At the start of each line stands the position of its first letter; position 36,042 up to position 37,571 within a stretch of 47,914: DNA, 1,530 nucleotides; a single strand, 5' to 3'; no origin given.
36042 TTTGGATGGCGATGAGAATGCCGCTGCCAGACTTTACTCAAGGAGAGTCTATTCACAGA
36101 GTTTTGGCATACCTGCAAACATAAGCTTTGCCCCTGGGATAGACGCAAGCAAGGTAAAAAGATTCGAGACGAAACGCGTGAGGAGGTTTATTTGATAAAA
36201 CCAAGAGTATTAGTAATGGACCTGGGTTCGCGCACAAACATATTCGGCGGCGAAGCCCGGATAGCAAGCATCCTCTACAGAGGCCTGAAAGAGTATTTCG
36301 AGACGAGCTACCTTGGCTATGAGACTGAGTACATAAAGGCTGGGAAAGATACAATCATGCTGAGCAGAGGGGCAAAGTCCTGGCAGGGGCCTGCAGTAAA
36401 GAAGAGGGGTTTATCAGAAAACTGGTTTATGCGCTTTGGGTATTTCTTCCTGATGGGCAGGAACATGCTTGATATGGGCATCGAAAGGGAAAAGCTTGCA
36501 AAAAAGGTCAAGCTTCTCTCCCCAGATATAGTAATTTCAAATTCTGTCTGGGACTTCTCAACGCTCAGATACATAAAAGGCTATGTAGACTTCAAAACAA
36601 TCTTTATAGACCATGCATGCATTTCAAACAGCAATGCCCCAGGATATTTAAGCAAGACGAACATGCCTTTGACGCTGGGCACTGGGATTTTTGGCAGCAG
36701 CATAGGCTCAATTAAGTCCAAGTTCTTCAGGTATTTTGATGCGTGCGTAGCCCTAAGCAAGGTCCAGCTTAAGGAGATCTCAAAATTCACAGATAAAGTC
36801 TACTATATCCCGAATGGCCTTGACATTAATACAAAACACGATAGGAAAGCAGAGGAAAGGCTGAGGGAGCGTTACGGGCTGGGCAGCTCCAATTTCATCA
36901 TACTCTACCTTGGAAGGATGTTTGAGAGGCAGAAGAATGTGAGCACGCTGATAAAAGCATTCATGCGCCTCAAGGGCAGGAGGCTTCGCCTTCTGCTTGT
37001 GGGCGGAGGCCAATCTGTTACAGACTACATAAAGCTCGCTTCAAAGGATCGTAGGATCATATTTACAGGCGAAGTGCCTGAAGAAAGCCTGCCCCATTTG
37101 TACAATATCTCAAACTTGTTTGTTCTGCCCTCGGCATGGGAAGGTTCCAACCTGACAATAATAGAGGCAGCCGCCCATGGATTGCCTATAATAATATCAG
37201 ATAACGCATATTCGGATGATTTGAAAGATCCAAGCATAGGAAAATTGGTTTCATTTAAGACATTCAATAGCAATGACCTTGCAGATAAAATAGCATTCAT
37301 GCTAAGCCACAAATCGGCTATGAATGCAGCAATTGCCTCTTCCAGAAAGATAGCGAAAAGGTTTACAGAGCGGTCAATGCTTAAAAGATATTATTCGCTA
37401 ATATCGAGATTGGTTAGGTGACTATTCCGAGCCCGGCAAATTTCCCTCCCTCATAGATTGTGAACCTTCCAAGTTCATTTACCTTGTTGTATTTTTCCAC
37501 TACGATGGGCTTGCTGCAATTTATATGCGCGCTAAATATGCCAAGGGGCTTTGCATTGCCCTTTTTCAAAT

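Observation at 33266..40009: Candidate carbamoyl/sulfo-glycan modification island: NodU-like carbamoyltransferase + AP-superfamily enzyme + GT4 converging on RHH-unknown-CysD-CysN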

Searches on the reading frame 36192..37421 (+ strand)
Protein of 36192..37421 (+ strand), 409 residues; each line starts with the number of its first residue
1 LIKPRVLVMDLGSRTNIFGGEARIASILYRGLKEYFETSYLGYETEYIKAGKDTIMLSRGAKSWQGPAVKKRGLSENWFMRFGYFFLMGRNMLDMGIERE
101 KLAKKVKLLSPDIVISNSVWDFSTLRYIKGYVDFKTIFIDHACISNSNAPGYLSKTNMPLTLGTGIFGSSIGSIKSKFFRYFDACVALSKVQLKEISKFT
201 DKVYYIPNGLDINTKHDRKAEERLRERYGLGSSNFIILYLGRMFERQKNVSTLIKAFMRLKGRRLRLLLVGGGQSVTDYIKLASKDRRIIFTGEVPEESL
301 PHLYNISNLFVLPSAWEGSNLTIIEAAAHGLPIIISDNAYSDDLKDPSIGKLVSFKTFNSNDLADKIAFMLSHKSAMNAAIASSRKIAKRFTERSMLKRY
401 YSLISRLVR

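Call 3: search_protein_families(library=pfam, proteins=[window:36192-37421:+], max_evalue=0.01)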
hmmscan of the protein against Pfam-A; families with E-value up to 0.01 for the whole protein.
window:36192-37421:+ (409 aa): 5 families
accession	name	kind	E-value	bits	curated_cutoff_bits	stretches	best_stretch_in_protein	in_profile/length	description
PF00534.26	Glycos_transf_1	-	2.7e-24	86.1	26.4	1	222-385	3-170/172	Glycosyl transferases group 1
PF13692.12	Glyco_trans_1_4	-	3.5e-24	86.1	27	1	235-372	2-141/142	Glycosyl transferases group 1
PF20706.3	GT4-conflict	-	6.7e-07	29.1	26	1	207-373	178-357/385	Family 4 Glycosyltransferase in conflict systems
PF13439.12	Glyco_transf_4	-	0.00013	22.5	28.5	1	86-213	48-169/170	Glycosyltransferase Family 4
PF13524.12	Glyco_trans_1_2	-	0.00073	20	25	1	254-385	6-126/144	Glycosyl transferase-like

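Call 4: search_protein_families(library=ncbifam, proteins=[window:36192-37421:+], max_evalue=0.01)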
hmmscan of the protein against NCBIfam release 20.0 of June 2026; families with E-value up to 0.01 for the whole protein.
window:36192-37421:+ (409 aa): 34 families (the best 25 are shown)
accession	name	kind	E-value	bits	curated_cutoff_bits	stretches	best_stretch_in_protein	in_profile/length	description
TIGR04157.1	glyco_rSAM_CFB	subfamily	1.8e-26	93.1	400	1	176-402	164-404/406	TIGR04157 family glycosyltransferase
TIGR03088.1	stp2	hypoth_equivalog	3.7e-21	75.6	409.05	1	199-406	158-372/374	TIGR03088 family PEP-CTERM/XrtA system glycosyltransferase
TIGR04047.1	MSMEG_0565_glyc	hypoth_equivalog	2.5e-19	69.6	259.85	1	176-392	133-359/373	MSMEG_0565 family glycosyltransferase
NF047684.1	TeichurnBiosyTuaC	equivalog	9.2e-17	61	550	1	194-377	177-358/391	teichuronic acid biosynthesis protein TuaC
TIGR03999.1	thiol_BshA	equivalog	2.1e-14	53.2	273.7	1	194-407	160-373/375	N-acetyl-alpha-D-glucosaminyl L-malate synthase BshA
NF053787.1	GlcN_PG_synth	equivalog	2.5e-14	52.9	480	1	176-396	138-348/361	N-acetylglucosaminyl phosphatidylglycerol synthase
TIGR04063.1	stp3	hypoth_equivalog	4.3e-14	52.2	442.05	1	200-400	179-388/397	TIGR04063 family PEP-CTERM/XrtA system glycosyltransferase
NF038298.1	EPS_HpsO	equivalog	2.2e-12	46.5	575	1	213-400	180-380/388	hormogonium polysaccharide biosynthesis glycosyltransferase HpsO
NF007396.0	PRK09922.1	equivalog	1.2e-11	44.1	385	1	236-399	184-350/361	lipopolysaccharide 1,6-galactosyltransferase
TIGR02149.1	glgA_Coryne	subfamily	2e-11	43.7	302.4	1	182-395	145-378/391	glycogen synthase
NF038295.1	EPS_HpsP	equivalog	3.6e-11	42.7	550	1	205-388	180-367/388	hormogonium polysaccharide biosynthesis glycosyltransferase HpsP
NF053513.1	Gtran_IagA_BgsA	equivalog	4.8e-11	42.3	460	1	198-389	124-319/333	LTA glycolipid anchor biosynthesis glycosyltransferase, IagA/BgsA family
NF049988.1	MGlcDAGSynMgs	equivalog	9.6e-11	41.6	400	1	198-404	173-388/398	alpha-monoglucosyldiacylglycerol synthase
NF046085.1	XrtY_assoc_Gly1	equivalog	9.7e-11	41.1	400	1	194-407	173-384/387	XrtY-associated glycosyltransferase XYAG1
TIGR03449.1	mycothiol_MshA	equivalog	1.7e-10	40.4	462.5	1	200-392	187-388/406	D-inositol-3-phosphate glycosyltransferase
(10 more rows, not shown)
